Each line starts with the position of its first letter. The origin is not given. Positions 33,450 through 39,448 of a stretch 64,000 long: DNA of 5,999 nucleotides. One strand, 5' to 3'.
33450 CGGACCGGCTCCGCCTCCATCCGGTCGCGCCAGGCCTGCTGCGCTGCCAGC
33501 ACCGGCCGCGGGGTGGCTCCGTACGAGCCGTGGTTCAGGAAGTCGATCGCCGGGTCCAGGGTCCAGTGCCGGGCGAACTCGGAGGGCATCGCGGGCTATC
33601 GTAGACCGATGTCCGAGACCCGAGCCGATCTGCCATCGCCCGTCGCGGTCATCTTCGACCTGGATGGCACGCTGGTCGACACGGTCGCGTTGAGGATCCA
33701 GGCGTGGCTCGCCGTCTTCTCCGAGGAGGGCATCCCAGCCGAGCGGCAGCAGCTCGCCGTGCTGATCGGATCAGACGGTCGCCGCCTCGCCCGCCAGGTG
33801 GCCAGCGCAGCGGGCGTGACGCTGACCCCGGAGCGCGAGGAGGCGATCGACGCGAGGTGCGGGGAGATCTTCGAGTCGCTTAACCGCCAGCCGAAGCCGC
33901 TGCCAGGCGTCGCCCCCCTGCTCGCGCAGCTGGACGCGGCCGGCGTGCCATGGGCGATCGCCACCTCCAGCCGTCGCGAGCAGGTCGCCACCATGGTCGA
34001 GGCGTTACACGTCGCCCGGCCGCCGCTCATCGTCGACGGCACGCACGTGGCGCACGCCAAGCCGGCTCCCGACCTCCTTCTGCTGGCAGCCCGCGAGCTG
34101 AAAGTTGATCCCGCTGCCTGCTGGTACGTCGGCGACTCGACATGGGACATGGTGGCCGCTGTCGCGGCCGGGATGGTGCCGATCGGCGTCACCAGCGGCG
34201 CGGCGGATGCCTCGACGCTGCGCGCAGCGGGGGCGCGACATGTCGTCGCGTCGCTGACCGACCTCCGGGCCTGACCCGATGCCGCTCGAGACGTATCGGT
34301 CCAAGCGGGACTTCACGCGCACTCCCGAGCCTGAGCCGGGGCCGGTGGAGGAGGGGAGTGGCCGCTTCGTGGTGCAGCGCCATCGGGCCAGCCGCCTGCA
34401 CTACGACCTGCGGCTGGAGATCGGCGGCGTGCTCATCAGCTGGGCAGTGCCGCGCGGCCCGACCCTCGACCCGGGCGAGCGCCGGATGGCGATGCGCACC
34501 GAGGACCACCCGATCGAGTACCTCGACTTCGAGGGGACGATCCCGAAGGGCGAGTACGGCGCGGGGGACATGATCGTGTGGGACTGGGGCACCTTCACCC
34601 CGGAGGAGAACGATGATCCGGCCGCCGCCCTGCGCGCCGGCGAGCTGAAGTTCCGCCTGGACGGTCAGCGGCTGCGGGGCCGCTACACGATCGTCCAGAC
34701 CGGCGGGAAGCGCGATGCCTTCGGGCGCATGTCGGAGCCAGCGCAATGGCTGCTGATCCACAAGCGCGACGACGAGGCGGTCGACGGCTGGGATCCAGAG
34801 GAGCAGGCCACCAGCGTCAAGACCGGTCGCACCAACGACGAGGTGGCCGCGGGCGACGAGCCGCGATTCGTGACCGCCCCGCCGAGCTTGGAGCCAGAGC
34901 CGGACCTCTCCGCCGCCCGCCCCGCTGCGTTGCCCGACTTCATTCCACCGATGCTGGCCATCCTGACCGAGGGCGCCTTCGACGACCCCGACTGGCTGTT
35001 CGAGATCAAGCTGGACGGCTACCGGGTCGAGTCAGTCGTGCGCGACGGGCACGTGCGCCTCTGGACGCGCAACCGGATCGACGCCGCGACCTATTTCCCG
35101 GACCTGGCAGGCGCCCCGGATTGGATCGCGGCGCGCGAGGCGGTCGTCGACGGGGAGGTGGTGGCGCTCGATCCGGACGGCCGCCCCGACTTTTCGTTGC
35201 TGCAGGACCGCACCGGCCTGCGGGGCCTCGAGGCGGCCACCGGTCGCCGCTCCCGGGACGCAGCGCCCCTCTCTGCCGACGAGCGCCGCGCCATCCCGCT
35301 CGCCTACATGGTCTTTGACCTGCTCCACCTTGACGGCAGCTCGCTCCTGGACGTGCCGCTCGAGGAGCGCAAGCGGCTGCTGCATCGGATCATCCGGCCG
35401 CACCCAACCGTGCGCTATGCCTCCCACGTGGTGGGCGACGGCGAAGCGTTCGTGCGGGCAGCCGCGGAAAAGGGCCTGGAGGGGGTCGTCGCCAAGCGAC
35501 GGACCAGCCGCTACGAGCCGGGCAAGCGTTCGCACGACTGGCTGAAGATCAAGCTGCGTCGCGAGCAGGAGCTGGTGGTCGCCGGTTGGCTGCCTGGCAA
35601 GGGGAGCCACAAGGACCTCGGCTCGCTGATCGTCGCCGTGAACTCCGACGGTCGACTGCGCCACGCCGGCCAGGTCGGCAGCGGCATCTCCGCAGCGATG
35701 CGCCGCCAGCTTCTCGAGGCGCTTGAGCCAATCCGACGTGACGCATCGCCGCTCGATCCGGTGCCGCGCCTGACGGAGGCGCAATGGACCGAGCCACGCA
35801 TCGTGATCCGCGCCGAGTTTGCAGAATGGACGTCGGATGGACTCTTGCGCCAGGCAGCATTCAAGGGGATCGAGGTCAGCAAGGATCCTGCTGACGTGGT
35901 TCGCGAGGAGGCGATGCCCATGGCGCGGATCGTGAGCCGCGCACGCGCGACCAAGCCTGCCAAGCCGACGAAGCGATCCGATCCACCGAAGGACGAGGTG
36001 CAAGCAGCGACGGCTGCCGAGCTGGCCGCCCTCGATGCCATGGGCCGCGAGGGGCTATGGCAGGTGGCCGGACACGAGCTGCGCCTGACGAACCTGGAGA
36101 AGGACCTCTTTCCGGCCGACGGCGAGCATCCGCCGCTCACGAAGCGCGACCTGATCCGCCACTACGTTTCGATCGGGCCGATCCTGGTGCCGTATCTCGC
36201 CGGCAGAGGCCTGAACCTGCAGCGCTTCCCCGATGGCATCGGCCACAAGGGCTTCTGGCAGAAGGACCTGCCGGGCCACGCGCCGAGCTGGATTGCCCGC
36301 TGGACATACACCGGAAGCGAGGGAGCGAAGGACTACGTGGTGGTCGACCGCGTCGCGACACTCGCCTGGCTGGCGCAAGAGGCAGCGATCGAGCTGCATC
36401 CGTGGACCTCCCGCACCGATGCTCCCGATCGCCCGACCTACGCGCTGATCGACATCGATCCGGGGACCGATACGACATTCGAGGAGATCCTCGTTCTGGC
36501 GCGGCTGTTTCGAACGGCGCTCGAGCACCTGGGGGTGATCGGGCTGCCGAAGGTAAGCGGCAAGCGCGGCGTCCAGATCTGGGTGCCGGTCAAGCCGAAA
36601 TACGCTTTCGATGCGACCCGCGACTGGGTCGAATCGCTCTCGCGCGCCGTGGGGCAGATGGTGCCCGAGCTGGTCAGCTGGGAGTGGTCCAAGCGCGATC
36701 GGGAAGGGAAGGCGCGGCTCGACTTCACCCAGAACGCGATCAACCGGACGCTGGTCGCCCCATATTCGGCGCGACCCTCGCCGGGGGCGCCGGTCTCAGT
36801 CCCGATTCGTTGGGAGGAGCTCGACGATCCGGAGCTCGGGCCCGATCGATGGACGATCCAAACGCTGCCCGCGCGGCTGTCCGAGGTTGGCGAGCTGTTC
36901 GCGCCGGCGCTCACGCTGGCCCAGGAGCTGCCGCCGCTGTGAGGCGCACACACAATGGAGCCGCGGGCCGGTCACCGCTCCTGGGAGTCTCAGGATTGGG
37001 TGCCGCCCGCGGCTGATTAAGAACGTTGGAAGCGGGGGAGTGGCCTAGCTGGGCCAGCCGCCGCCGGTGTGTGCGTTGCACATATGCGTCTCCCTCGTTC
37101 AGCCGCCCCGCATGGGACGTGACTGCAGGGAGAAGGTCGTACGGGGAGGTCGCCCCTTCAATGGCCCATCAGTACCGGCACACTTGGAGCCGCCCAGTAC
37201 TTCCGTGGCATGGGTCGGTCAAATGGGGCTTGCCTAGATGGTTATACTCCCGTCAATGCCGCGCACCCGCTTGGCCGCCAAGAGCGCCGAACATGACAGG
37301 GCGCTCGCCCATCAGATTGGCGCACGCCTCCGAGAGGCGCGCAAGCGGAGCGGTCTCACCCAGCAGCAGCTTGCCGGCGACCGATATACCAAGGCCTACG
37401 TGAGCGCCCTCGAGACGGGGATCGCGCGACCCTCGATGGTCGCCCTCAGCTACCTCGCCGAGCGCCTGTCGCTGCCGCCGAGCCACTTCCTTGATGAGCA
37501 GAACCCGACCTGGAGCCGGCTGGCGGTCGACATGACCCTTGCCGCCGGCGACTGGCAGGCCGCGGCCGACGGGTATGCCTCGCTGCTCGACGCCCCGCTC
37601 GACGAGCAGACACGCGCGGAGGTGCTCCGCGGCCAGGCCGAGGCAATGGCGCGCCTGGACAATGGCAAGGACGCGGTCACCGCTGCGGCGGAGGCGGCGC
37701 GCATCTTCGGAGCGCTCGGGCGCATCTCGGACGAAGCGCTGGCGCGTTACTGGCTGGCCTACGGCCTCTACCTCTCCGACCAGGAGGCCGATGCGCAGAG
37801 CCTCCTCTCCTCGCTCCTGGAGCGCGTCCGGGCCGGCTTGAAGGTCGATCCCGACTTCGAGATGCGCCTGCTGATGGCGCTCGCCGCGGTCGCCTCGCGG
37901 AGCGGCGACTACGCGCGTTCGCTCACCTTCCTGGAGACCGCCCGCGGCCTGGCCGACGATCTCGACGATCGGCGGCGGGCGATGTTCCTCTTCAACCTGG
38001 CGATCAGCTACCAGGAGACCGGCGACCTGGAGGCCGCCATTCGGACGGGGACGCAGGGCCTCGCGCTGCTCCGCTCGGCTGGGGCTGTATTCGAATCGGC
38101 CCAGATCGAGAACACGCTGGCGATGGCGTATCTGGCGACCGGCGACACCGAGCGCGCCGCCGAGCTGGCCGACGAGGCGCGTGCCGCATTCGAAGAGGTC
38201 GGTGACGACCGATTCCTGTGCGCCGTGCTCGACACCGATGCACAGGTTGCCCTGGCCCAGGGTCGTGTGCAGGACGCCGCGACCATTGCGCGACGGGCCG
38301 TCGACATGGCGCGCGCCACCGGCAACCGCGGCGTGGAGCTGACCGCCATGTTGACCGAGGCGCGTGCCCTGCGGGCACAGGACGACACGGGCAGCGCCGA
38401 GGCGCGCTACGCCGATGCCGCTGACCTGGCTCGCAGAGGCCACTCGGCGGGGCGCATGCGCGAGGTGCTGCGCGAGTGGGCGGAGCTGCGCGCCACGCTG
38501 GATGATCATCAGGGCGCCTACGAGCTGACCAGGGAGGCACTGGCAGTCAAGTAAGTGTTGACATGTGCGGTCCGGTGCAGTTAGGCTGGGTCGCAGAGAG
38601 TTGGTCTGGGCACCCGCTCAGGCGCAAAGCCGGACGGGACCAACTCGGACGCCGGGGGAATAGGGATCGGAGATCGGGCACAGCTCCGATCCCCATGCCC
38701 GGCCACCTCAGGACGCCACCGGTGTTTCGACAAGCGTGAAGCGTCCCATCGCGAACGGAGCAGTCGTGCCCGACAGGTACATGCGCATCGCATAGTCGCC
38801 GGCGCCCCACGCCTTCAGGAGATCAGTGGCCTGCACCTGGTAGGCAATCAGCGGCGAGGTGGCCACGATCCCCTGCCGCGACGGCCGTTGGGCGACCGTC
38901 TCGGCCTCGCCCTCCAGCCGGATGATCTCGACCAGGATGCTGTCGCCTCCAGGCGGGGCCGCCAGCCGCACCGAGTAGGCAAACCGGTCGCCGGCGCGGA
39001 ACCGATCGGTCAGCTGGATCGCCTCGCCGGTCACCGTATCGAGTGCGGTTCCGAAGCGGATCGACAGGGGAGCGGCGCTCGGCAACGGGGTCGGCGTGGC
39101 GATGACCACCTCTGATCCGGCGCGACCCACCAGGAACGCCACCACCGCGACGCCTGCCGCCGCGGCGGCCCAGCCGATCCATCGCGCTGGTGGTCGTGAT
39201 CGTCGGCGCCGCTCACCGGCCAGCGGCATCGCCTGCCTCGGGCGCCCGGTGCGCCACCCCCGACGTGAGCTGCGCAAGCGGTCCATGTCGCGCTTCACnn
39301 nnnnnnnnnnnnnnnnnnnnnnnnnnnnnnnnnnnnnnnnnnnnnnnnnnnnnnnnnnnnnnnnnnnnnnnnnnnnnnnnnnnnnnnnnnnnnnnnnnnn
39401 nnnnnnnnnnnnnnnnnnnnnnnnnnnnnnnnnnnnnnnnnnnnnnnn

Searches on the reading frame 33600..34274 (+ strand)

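Call 56: search_protein_families(library=pfam, proteins=[window:33600-34274:+], max_evalue=0.01)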
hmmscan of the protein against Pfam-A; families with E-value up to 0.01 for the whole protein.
window:33600-34274:+ (224 aa): 5 families
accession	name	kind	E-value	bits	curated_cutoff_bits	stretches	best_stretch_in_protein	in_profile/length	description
PF13419.12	HAD_2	-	1.8e-31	110.1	23.8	1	17-197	1-178/178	Haloacid dehalogenase-like hydrolase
PF00702.32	Hydrolase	-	7.5e-27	95.4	26.4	1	16-191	3-191/191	haloacid dehalogenase-like hydrolase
PF13242.12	Hydrolase_like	-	2.3e-12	47.1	22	1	153-222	3-75/75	HAD-hyrolase-like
PF12710.13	HAD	-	2.1e-11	45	27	1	17-184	1-185/189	haloacid dehalogenase-like hydrolase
PF13344.12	Hydrolase_6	-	0.0038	17.7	27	0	94-138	9-56/101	Haloacid dehalogenase-like hydrolase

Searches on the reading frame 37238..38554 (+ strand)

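Call 3: search_protein_families(library=pfam, proteins=[window:37238-38554:+], max_evalue=0.01)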
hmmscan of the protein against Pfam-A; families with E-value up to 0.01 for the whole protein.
window:37238-38554:+ (438 aa): 12 families
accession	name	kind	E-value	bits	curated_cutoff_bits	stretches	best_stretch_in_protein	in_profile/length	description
PF13424.12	TPR_12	-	8.5e-16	58.4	30.1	3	210-279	4-76/77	Tetratricopeptide repeat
PF13560.12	HTH_31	-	1.6e-09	38.4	27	1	26-81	1-58/64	Helix-turn-helix domain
PF17874.7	TPR_MalT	-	3.9e-07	30.1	45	1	209-389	38-223/336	MalT-like TPR region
PF01381.28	HTH_3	-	8.3e-06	26.2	23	1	31-82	1-53/55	Helix-turn-helix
PF13176.12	TPR_7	-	6e-05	23.3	27.9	0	212-245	2-35/36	Tetratricopeptide repeat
PF07719.23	TPR_2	-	0.00061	20.2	27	0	249-277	2-30/34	Tetratricopeptide repeat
PF13181.12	TPR_8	-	0.0011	19.3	25.7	0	251-268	4-21/34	Tetratricopeptide repeat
PF13374.12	TPR_10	-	0.0022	18.4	27.5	0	292-321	6-35/42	Tetratricopeptide repeat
PF14938.12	SNAP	-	0.0025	17.8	25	0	333-430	79-177/282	Soluble NSF attachment protein, SNAP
PF00515.34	TPR_1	-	0.0041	17.3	27.8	0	250-268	3-21/34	Tetratricopeptide repeat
PF13431.12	TPR_17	-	0.0045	17.6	24.4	0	248-268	13-33/34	Tetratricopeptide repeat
PF12844.13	HTH_19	-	0.008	16.5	30.2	0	28-77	1-51/64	Helix-turn-helix domain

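Call 4: search_protein_families(library=ncbifam, proteins=[window:37238-38554:+], max_evalue=0.01)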
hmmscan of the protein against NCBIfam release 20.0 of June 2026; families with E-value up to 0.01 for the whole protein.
window:37238-38554:+ (438 aa): 12 families
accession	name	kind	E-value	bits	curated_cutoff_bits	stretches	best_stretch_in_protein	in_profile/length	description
NF006015.0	PRK08154.1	subfamily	5.2e-07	29.1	204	1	12-93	16-98/314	anaerobic benzoate catabolism transcriptional regulator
NF053720.1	NsdA_fam_reg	subfamily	1e-06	28.5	75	1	122-279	236-399/432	NsdA family TPR-like regulatory protein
NF041717.1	HaaA_phane_TPR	equivalog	1e-06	27.2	1125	1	212-400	675-864/882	cyclophane-containing RiPP biosynthesis TPR protein HaaT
NF053617.1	SARPRegAfsRStmc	equivalog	2.1e-06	26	1430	1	231-402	798-970/986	SARP-family global regulator AfsR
TIGR03070.1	couple_hipB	subfamily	5.8e-06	26.2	71.65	1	25-65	1-42/58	type II toxin-antitoxin system Y4mF family antitoxin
NF002725.1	PRK02603.1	equivalog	1.6e-05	24.9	143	1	219-321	45-139/173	photosystem I assembly protein Ycf3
NF052415.1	T3SS_chap_SctY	equivalog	1.9e-05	25.1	70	1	286-356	38-105/106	type III secretion apparatus assembly chaperone SctY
NF053520.1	HK_Porph_FimS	equivalog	7.4e-05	21.2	600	1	210-434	85-310/618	sensor histidine kinase FimS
NF040959.1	MamA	equivalog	0.00031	20.2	200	1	178-310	6-127/204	magnetosome protein MamA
NF008109.0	PRK10856.1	equivalog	0.0012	18.7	208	1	17-46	5-34/334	cytoskeleton protein RodZ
NF041951.1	phage_RstR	subfamily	0.0013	19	80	1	27-78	3-55/108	RstR family transcriptional repressor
NF007408.0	PRK09943.1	equivalog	0.0031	17.1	211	1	26-89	7-71/185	HTH-type transcriptional regulator PuuR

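Call 66: search_protein_families(library=padloc, proteins=[window:37238-38554:+], max_evalue=0.001)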
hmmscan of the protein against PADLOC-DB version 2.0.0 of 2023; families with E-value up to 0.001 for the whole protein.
window:37238-38554:+ (438 aa): 15 families
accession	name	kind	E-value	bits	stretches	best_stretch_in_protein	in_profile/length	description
PDLC03952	RmrA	-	9.4e-08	29.3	1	17-97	13-94/395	-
PDLC02926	HTH_VI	-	1.9e-07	29.3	1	27-84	2-60/92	-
PDLC03948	RmrA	-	3.3e-07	27.6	1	28-88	10-71/397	-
PDLC01169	TPR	-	3e-06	24.8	0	292-382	113-203/252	TPR repeats containing protein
PDLC03949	RmrA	-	3.1e-06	24.3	1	29-92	5-69/363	-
PDLC04142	capH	-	6.8e-06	25.1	1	25-87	5-68/103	capH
PDLC03947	RmrA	-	8.5e-06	22.8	1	25-91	10-77/383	-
PDLC03954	RmrA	-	2.5e-05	21.4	1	19-89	3-74/380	-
PDLC03944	RmrA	-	3.7e-05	21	1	28-89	8-70/384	-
PDLC03951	RmrA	-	0.00014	19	1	28-88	10-71/400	-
PDLC03946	RmrA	-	0.00023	18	1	29-93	5-70/357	-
PDLC03955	RmrA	-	0.0005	17.4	1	28-85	22-80/371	-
PDLC03664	Control_protein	-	0.00054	18.4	0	25-82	12-70/74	control protein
PDLC03943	RmrA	-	0.00057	17.1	1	28-91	4-68/370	-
PDLC03953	RmrA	-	0.001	16.4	0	24-85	3-65/373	-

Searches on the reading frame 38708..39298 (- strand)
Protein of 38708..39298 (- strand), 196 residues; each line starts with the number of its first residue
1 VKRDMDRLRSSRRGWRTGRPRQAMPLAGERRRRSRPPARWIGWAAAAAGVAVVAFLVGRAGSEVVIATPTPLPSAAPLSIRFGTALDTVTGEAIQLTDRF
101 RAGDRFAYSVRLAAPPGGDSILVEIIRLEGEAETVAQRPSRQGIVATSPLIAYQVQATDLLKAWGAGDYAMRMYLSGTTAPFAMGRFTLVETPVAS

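Call 3: search_protein_families(library=pfam, proteins=[window:38708-39298:-], max_evalue=0.01)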
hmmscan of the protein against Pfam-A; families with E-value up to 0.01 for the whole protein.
window:38708-39298:- (196 aa): 0 families

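Call 4: search_protein_families(library=ncbifam, proteins=[window:38708-39298:-], max_evalue=0.01)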
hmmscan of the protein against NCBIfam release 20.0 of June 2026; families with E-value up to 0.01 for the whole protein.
window:38708-39298:- (196 aa): 1 family
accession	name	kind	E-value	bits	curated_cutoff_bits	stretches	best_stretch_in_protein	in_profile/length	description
NF038083.1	CU044_5270_fam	subfamily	0.0018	18.1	100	1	19-98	11-91/284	CU044_5270 family protein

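Call 66: search_protein_families(library=padloc, proteins=[window:38708-39298:-], max_evalue=0.001)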
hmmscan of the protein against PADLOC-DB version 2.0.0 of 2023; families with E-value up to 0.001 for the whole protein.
window:38708-39298:- (196 aa): 0 families
